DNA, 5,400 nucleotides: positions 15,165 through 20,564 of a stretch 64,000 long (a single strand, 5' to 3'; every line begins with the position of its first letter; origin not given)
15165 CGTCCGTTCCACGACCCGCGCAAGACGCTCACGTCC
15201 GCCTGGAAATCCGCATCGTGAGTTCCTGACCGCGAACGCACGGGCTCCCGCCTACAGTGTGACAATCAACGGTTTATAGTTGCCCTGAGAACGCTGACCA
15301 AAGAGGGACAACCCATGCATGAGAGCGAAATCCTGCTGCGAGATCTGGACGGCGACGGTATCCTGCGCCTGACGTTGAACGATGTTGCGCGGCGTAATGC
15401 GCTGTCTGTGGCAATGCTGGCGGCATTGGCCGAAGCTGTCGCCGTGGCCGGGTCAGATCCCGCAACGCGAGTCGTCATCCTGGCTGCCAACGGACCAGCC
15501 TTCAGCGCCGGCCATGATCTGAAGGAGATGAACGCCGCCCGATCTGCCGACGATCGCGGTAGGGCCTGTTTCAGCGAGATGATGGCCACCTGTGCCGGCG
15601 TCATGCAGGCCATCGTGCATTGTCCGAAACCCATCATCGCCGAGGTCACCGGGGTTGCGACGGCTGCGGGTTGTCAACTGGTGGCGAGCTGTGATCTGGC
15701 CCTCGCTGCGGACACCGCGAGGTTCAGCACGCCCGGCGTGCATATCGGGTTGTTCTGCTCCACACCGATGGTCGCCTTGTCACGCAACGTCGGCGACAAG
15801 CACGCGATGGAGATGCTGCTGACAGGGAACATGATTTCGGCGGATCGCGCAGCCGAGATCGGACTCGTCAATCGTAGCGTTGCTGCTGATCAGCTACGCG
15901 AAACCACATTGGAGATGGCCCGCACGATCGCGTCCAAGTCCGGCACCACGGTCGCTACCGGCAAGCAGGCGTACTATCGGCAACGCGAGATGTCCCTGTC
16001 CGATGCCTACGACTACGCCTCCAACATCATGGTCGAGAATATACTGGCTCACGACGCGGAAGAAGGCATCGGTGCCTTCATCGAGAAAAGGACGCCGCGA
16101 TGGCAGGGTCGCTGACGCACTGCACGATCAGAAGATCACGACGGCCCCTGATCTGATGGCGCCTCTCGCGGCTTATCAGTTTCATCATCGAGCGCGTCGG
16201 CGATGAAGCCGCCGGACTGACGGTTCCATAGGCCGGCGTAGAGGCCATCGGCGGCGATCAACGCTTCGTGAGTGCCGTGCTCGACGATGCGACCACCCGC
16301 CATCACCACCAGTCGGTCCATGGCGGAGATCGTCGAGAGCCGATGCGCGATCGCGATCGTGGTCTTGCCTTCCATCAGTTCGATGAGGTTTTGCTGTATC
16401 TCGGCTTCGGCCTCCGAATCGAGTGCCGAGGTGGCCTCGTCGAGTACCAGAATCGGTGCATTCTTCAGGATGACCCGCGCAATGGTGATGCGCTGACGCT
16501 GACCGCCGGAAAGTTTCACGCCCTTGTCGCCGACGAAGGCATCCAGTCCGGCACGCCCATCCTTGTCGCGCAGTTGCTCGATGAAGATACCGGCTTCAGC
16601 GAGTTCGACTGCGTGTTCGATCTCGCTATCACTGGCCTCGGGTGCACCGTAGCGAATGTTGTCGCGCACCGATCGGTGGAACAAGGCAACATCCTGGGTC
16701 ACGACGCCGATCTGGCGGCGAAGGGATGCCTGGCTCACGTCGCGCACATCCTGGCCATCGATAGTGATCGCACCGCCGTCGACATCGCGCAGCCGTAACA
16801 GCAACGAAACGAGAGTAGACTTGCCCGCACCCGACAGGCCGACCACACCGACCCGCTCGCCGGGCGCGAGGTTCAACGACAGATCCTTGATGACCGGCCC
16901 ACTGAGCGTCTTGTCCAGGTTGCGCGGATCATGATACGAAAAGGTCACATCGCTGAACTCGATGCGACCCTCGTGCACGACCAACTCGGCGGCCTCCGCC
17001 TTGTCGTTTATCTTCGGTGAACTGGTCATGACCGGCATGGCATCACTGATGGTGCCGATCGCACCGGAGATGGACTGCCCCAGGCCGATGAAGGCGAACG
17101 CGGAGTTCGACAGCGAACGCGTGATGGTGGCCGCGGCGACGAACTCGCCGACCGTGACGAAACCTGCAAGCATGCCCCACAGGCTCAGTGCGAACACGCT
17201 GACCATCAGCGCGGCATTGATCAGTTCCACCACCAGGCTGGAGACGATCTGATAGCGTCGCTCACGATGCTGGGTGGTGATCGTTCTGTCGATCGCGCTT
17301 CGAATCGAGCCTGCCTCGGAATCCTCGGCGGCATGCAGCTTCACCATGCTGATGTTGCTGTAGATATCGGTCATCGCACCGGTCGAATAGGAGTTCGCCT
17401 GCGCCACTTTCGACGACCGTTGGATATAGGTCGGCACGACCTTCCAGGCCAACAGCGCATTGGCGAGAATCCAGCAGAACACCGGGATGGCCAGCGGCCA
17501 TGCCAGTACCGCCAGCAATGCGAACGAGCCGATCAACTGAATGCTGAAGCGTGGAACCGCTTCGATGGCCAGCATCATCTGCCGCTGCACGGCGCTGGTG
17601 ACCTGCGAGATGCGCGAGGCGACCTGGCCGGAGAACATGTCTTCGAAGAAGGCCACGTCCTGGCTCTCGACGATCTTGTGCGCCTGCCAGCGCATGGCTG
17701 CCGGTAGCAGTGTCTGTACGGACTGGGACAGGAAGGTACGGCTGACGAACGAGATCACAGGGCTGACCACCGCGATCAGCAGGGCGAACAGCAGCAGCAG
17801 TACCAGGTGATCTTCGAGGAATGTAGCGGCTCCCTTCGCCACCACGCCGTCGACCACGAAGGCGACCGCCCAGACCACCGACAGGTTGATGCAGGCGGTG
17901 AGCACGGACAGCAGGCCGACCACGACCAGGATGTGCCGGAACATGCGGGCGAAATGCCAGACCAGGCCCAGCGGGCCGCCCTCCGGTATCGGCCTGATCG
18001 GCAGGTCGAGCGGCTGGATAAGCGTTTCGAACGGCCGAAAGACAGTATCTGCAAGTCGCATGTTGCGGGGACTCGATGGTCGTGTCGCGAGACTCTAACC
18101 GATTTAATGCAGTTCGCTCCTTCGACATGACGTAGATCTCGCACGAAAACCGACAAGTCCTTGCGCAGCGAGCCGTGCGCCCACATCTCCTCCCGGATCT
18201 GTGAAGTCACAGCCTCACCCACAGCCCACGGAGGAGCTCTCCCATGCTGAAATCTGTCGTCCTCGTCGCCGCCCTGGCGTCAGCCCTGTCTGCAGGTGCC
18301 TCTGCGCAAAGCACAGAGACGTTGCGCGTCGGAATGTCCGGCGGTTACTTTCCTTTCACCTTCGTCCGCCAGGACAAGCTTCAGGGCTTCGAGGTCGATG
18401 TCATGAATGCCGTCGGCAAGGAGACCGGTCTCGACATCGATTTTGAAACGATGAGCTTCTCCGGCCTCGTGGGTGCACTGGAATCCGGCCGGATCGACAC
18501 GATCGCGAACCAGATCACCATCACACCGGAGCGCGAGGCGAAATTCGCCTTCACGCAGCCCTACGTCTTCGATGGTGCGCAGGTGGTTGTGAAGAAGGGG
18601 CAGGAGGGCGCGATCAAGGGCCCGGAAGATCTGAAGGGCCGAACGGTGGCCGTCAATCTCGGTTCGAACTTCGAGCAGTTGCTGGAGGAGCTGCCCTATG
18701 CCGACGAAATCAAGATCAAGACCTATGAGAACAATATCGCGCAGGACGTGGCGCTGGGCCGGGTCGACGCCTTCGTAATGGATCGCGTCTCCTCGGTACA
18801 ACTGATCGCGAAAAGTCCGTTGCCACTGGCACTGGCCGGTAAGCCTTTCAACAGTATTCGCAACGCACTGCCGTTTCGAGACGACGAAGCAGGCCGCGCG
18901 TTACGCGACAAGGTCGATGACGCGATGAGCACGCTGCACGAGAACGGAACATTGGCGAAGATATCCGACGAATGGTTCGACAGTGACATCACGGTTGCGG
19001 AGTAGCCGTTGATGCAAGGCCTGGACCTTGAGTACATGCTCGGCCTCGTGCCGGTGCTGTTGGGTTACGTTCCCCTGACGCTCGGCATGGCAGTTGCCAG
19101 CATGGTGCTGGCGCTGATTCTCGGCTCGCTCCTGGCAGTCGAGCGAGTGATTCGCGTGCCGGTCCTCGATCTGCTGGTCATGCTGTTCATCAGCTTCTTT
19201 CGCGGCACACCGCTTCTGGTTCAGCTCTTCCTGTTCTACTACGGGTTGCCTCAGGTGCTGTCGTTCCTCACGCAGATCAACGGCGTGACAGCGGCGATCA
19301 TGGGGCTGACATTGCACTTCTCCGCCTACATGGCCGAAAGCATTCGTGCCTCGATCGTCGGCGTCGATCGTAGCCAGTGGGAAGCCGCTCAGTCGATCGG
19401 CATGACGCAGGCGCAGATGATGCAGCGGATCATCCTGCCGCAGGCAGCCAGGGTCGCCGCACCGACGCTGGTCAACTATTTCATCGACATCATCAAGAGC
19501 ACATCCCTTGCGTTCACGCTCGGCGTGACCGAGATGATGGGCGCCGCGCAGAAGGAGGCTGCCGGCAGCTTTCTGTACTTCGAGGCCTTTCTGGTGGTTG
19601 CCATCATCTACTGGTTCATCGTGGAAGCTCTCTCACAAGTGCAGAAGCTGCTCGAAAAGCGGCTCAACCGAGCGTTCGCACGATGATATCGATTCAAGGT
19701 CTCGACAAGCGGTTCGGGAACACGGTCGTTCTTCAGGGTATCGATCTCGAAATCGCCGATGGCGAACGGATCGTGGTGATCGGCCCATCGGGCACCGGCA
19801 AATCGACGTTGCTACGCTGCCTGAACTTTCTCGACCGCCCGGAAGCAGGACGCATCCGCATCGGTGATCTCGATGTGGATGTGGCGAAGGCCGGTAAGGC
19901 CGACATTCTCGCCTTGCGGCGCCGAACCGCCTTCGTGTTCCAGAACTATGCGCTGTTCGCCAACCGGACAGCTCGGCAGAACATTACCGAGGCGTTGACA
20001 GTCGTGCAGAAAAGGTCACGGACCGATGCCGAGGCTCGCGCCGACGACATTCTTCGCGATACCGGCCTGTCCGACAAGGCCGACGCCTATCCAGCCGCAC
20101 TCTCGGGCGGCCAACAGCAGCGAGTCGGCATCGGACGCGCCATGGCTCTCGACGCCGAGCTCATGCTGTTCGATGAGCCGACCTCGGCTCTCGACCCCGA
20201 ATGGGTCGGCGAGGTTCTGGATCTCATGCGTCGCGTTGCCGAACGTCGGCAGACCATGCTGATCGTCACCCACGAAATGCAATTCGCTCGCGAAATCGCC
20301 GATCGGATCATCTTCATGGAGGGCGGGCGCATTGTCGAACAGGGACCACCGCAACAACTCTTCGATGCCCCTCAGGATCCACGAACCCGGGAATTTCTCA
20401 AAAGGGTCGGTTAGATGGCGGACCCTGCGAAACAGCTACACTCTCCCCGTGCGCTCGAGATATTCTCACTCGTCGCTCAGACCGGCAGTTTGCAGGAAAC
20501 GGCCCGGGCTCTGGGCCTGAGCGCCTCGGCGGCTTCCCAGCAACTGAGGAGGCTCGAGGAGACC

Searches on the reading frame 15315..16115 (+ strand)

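Call 61: search_protein_families(library=pfam, proteins=[window:15315-16115:+], max_evalue=0.00001)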
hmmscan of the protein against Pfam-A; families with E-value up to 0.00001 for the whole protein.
window:15315-16115:+ (266 aa): 2 families
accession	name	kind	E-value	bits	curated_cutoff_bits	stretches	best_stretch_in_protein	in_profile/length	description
PF00378.25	ECH_1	-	1.6e-52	178.8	27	1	14-265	4-250/251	Enoyl-CoA hydratase/isomerase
PF16113.10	ECH_2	-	3e-27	96.5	27.2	1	18-196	3-179/335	Enoyl-CoA hydratase/isomerase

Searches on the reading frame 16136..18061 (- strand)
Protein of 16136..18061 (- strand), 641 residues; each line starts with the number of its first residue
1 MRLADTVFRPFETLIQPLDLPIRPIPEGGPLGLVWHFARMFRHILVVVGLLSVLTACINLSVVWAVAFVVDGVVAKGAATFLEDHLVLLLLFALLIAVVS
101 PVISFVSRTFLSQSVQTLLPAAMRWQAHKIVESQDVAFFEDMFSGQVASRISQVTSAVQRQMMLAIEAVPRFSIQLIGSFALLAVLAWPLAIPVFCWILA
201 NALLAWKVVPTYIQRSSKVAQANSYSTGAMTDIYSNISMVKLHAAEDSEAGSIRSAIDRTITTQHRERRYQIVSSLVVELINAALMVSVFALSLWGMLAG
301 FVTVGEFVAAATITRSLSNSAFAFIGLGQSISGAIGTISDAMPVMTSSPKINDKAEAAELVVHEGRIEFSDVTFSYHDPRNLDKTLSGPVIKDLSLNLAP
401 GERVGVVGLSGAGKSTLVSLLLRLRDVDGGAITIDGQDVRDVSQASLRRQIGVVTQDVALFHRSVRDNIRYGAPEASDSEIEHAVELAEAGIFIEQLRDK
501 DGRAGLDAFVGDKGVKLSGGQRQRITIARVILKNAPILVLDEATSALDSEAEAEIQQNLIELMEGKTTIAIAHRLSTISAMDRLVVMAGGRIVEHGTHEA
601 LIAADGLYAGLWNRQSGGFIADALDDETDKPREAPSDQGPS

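Call 61: search_protein_families(library=pfam, proteins=[window:16136-18061:-], max_evalue=0.00001)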
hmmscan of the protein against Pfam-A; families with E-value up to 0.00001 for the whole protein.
window:16136-18061:- (641 aa): 3 families
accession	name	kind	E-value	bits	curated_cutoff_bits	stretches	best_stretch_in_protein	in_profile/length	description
PF00005.33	ABC_tran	-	5.4e-32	111.7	25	1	392-545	2-137/137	ABC transporter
PF00664.28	ABC_membrane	-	2.5e-18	67.2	28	1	46-319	2-272/274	ABC transporter transmembrane region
PF02463.25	SMC_N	-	1.6e-06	28.2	40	1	431-587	110-211/220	RecF/RecN/SMC N terminal domain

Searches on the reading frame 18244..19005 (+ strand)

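Call 62: search_protein_families(library=pfam, proteins=[window:18244-19005:+], max_evalue=0.00001)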
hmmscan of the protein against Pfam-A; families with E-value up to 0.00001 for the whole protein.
window:18244-19005:+ (253 aa): 2 families
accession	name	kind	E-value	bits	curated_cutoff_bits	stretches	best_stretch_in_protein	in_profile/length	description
PF00497.25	SBP_bac_3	-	1.1e-38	132.4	26.4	1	27-246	1-131/132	Bacterial extracellular solute-binding proteins, family 3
PF10613.14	Lig_chan-Glu_bd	-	3.8e-08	33.9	30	1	49-118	45-113/115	Ligated ion channel L-glutamate- and glycine-binding site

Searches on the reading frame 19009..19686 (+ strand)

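Call 62: search_protein_families(library=pfam, proteins=[window:19009-19686:+], max_evalue=0.00001)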
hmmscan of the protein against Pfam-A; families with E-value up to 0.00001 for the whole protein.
window:19009-19686:+ (225 aa): 1 family
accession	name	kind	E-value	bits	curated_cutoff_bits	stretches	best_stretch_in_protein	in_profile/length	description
PF00528.27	BPD_transp_1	-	6.1e-22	78.7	26.4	1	36-220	2-183/184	Binding-protein-dependent transport system inner membrane component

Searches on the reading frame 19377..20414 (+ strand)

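Call 62: search_protein_families(library=pfam, proteins=[window:19377-20414:+], max_evalue=0.00001)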
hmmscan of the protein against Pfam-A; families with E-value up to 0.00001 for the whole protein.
window:19377-20414:+ (345 aa): 3 families
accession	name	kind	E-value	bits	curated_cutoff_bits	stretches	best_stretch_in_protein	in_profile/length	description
PF00005.33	ABC_tran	-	2.5e-30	106.3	25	1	119-270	1-137/137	ABC transporter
PF13304.12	AAA_21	-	2.6e-12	47.9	27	0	238-300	234-299/304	AAA domain, putative AbiEii toxin, Type IV TA system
PF02463.25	SMC_N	-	3.2e-06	27.2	40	0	132-307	27-205/220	RecF/RecN/SMC N terminal domain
